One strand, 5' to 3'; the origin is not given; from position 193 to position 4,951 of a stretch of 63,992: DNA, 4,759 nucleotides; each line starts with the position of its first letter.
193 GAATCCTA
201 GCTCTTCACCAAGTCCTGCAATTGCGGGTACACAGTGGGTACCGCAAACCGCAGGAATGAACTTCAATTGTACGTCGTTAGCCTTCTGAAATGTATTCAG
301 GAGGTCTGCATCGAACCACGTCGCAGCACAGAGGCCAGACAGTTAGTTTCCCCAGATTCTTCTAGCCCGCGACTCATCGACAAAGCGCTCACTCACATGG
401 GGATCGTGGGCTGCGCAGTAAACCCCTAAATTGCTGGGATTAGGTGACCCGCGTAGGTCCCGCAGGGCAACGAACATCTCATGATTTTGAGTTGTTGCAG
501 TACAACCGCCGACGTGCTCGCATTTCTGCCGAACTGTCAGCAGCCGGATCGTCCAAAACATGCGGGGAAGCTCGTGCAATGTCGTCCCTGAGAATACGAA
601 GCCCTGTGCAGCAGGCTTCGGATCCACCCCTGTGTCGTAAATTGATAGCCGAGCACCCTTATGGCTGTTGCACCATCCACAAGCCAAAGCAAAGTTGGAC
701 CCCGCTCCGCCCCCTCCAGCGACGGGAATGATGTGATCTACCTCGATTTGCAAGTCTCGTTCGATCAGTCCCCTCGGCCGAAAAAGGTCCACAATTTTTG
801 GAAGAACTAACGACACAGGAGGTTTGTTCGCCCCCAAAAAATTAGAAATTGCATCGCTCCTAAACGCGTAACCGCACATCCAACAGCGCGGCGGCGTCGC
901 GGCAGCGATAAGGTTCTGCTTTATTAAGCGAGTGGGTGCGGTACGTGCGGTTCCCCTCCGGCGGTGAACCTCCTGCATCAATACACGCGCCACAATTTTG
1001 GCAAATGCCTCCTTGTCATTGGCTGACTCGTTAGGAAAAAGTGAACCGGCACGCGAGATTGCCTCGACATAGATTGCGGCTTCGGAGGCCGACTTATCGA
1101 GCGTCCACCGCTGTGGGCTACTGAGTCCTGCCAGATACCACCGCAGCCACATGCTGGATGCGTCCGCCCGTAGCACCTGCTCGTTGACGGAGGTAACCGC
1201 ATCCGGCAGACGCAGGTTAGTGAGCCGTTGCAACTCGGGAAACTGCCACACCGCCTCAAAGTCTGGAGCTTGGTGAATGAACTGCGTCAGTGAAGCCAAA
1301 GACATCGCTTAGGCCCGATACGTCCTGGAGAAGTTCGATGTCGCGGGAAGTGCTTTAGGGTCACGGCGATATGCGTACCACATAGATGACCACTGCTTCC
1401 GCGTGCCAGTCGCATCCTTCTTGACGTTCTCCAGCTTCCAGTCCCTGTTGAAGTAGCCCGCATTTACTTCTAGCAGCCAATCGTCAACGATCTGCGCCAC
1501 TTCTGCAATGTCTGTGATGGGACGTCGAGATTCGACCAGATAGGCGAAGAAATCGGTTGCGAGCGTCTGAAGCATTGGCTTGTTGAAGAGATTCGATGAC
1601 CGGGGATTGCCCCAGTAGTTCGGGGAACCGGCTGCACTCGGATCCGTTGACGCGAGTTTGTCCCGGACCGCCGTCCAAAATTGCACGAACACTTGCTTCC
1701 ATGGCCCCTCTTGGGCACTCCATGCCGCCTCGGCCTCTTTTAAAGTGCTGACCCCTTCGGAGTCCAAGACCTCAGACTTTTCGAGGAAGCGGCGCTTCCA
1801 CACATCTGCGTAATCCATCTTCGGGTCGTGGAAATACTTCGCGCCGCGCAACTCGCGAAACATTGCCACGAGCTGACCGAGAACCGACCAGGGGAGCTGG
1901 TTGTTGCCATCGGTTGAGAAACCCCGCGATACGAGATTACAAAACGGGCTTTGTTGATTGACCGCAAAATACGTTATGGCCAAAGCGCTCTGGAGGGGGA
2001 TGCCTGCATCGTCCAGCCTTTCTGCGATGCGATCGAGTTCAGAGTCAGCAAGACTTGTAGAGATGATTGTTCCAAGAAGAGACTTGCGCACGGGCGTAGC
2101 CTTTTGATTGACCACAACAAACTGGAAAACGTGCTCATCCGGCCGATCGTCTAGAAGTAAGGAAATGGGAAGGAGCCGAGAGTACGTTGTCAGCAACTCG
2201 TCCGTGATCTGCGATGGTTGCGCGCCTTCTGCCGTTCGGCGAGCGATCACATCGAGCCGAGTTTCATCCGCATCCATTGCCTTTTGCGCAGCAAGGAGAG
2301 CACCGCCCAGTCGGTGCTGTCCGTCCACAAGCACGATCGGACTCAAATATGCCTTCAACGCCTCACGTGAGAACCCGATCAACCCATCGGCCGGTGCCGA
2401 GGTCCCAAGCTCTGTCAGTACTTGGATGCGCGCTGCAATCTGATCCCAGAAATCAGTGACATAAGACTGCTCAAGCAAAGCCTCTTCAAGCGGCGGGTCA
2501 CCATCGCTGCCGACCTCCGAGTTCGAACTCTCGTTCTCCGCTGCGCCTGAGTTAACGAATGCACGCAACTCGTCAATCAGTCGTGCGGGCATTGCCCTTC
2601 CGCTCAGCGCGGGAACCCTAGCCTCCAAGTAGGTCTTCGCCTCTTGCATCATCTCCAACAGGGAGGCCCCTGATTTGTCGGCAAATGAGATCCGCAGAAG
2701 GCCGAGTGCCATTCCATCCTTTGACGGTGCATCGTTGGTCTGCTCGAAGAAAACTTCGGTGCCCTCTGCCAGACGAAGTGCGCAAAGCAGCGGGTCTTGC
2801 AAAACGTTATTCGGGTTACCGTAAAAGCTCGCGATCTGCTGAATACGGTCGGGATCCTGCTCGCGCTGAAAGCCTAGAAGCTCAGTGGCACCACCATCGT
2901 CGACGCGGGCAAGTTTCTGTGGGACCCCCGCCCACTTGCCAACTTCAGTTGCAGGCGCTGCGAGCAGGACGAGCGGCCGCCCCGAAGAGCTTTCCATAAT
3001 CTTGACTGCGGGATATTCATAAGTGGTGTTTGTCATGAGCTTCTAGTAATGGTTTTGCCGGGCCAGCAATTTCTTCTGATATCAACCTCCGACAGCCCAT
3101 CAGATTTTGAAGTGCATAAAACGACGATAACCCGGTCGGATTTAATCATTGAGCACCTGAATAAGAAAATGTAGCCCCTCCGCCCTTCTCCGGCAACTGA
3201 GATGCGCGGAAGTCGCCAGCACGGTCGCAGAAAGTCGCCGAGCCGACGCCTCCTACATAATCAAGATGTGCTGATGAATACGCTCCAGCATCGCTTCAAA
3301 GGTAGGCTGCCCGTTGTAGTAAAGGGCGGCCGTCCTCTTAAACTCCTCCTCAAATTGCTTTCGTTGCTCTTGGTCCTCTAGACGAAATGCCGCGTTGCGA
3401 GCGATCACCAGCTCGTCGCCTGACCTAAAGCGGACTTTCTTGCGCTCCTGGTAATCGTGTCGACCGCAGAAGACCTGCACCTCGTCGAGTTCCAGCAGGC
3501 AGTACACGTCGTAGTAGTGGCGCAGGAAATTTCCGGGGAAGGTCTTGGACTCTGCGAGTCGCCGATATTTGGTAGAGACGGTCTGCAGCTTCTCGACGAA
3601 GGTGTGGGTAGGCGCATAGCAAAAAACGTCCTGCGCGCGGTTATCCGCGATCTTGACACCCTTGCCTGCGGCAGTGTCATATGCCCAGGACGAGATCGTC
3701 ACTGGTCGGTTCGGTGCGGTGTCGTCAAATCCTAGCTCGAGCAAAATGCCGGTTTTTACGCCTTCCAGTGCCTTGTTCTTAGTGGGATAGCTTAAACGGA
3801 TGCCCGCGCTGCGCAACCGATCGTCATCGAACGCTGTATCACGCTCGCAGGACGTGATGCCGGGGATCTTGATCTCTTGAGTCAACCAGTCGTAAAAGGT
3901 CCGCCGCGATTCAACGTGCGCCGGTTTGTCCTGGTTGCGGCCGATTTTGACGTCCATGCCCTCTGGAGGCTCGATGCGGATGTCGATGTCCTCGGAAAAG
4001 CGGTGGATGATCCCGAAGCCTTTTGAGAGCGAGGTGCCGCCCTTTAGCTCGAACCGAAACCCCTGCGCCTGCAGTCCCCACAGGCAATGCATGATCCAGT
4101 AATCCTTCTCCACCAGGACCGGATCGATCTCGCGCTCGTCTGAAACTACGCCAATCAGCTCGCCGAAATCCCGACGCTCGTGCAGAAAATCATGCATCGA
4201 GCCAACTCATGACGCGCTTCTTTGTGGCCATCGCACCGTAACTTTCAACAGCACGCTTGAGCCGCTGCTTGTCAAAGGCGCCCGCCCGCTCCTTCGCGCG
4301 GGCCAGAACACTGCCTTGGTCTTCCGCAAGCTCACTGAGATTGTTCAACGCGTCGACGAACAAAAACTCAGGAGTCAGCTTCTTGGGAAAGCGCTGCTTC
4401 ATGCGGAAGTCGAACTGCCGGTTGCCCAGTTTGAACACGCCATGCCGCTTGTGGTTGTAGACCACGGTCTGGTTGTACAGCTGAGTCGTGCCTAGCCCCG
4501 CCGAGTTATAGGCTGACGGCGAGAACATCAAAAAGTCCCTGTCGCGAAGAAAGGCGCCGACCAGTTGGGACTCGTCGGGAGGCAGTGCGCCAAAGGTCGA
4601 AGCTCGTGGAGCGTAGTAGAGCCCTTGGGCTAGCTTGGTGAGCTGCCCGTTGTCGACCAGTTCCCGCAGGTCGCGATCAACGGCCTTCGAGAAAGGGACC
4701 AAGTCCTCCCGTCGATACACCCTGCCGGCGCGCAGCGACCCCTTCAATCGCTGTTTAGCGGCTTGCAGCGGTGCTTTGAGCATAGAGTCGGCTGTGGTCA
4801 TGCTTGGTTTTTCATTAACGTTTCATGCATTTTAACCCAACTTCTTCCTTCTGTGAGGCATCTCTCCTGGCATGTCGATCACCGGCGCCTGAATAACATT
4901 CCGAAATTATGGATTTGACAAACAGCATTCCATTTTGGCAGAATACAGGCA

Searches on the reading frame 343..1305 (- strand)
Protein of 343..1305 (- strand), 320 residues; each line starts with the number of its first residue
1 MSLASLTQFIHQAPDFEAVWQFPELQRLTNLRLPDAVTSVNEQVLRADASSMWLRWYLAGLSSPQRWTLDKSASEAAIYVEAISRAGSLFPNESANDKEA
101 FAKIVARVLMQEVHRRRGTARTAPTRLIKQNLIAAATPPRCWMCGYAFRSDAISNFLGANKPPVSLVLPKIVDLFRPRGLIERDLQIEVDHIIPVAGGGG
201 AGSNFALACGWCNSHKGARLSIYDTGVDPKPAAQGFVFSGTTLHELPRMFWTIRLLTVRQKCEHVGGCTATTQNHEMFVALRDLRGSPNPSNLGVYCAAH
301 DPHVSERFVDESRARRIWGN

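Call 5: search_protein_families(library=ncbifam, proteins=[window:343-1305:-], max_evalue=0.01)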
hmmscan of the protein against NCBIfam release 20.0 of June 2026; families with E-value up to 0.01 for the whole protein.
window:343-1305:- (320 aa): 1 family
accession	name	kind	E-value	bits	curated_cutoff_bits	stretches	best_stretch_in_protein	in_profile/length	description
NF040563.1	guided_IscB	equivalog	0.0022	17.2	175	0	183-219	201-238/314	RNA-guided endonuclease IscB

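Call 67: search_protein_families(library=padloc, proteins=[window:343-1305:-], max_evalue=0.001)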
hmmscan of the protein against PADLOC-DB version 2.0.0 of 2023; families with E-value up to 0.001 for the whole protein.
window:343-1305:- (320 aa): 0 families

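Call 68: search_protein_families(library=pfam, proteins=[window:343-1305:-], max_evalue=0.001)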
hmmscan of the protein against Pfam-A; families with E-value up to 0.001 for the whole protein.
window:343-1305:- (320 aa): 2 families
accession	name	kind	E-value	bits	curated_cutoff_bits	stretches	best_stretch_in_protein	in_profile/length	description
PF01844.29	HNH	-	4.3e-06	27.2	21.4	1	186-219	13-47/47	HNH endonuclease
PF14279.12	HNH_5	-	7.4e-06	26.3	27.5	1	186-220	12-47/56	HNH endonuclease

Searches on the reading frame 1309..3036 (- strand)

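Call 5: search_protein_families(library=ncbifam, proteins=[window:1309-3036:-], max_evalue=0.01)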
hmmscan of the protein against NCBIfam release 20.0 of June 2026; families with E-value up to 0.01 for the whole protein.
window:1309-3036:- (575 aa): 2 families
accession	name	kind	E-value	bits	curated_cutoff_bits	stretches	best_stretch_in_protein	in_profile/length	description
TIGR03187.1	DGQHR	domain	7.6e-12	45.5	58.85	2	41-122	23-98/276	DGQHR domain-containing protein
NF041060.1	DpdB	equivalog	6.5e-06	25.3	300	1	8-121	3-108/352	DGQHR domain-containing protein DpdB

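Call 67: search_protein_families(library=padloc, proteins=[window:1309-3036:-], max_evalue=0.001)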
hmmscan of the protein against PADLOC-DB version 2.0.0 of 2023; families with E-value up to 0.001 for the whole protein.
window:1309-3036:- (575 aa): 1 family
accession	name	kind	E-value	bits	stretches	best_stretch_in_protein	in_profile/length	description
PDLC02811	DpdB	-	6.7e-09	33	1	4-121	3-110/370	DpdB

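Call 68: search_protein_families(library=pfam, proteins=[window:1309-3036:-], max_evalue=0.001)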
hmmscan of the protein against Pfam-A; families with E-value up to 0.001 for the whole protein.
window:1309-3036:- (575 aa): 0 families

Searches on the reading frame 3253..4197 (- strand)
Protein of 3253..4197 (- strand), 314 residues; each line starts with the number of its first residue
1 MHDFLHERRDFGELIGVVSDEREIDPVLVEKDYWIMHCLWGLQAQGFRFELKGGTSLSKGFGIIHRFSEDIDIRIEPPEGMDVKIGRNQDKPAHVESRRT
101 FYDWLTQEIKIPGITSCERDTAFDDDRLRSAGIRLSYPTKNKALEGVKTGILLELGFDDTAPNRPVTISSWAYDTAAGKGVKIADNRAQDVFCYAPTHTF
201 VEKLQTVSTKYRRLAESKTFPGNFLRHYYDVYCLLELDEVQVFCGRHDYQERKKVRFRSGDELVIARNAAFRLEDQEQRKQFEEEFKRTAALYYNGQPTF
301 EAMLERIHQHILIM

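Call 5: search_protein_families(library=ncbifam, proteins=[window:3253-4197:-], max_evalue=0.01)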
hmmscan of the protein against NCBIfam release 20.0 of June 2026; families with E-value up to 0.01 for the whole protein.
window:3253-4197:- (314 aa): 0 families

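Call 67: search_protein_families(library=padloc, proteins=[window:3253-4197:-], max_evalue=0.001)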
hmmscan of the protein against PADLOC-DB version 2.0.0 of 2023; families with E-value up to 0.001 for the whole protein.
window:3253-4197:- (314 aa): 15 families
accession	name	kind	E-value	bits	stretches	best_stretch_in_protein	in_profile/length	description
PDLC02289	AbiEii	-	1.5e-68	229.5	1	1-309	3-295/309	AbiEii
PDLC02292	AbiEii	-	9.5e-36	122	1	5-308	3-278/283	AbiEii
PDLC02297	AbiEii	-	1.3e-29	101.6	1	13-240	6-223/307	AbiEii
PDLC02322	AbiEii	-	6.4e-23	79.7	1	11-241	12-238/324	AbiEii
PDLC02302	AbiEii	-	2.2e-18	64.7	1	23-309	20-304/313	AbiEii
PDLC02304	AbiEii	-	1e-16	59.7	1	17-311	9-255/260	AbiEii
PDLC02316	AbiEii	-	1.8e-14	51.9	1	6-243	5-230/314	AbiEii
PDLC02315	AbiEii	-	1.5e-12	45.4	1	24-75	31-86/352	AbiEii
PDLC02299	AbiEii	-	3.3e-09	34.5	1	15-83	12-80/344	AbiEii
PDLC02317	AbiEii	-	7.6e-07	26.4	1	19-88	11-83/396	AbiEii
PDLC02307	AbiEii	-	4.5e-05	21.3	1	43-73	20-46/219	AbiEii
PDLC02288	AbiEii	-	0.0001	19.3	0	182-247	159-216/294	AbiEii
PDLC02303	AbiEii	-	0.00031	18.3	1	28-73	19-65/249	AbiEii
PDLC02321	AbiEii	-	0.00032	18.5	0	8-80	3-74/296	AbiEii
PDLC02323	AbiEii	-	0.00033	18.3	0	28-78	18-68/248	AbiEii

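Call 68: search_protein_families(library=pfam, proteins=[window:3253-4197:-], max_evalue=0.001)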
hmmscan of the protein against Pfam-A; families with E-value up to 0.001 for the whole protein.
window:3253-4197:- (314 aa): 1 family
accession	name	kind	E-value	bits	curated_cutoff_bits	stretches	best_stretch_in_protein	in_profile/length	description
PF08843.17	AbiEii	-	1.1e-26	94.6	22.5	1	48-306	14-238/238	Nucleotidyl transferase AbiEii toxin, Type IV TA system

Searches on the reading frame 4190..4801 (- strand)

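Call 3: search_protein_families(library=pfam, proteins=[window:4190-4801:-], max_evalue=0.01)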
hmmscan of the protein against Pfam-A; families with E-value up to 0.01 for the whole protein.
window:4190-4801:- (203 aa): 1 family
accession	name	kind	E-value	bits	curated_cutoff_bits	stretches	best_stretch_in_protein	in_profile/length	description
PF19570.5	DUF6088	-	8.6e-06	26.1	25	1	26-143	12-131/172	Family of unknown function (DUF6088)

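Call 4: search_protein_families(library=padloc, proteins=[window:4190-4801:-], max_evalue=0.01)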
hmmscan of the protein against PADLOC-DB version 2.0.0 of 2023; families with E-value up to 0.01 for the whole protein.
window:4190-4801:- (203 aa): 18 families
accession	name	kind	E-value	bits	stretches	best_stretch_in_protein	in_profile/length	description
PDLC02234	AbiEi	-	1.8e-84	280.2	1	15-202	3-190/191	AbiEi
PDLC02226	AbiEi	-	5.1e-21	73.5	1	22-191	13-185/202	AbiEi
PDLC02251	AbiEi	-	8.1e-12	43.1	1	24-160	21-156/230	AbiEi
PDLC02233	AbiEi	-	3.3e-09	34.7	1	25-157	17-156/214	AbiEi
PDLC02264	AbiEi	-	4.7e-09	34.5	1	38-119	33-115/205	AbiEi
PDLC02246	AbiEi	-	8.4e-08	30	1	25-103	22-100/230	AbiEi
PDLC02229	AbiEi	-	1e-05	24.1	1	24-70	14-62/131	AbiEi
PDLC02236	AbiEi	-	2.5e-05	22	1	39-72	29-62/207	AbiEi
PDLC02242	AbiEi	-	4.3e-05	21.3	1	26-66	15-55/207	AbiEi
PDLC02268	AbiEi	-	0.0012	16.4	1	25-66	9-50/204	AbiEi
PDLC02247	AbiEi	-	0.002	16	1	39-82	44-87/215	AbiEi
PDLC02231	AbiEi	-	0.0037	15.1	0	44-68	35-59/280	AbiEi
PDLC02265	AbiEi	-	0.004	14.9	1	15-68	3-55/198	AbiEi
PDLC02232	AbiEi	-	0.0045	14.9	0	38-71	34-67/177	AbiEi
PDLC02267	AbiEi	-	0.0062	14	1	39-132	35-118/252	AbiEi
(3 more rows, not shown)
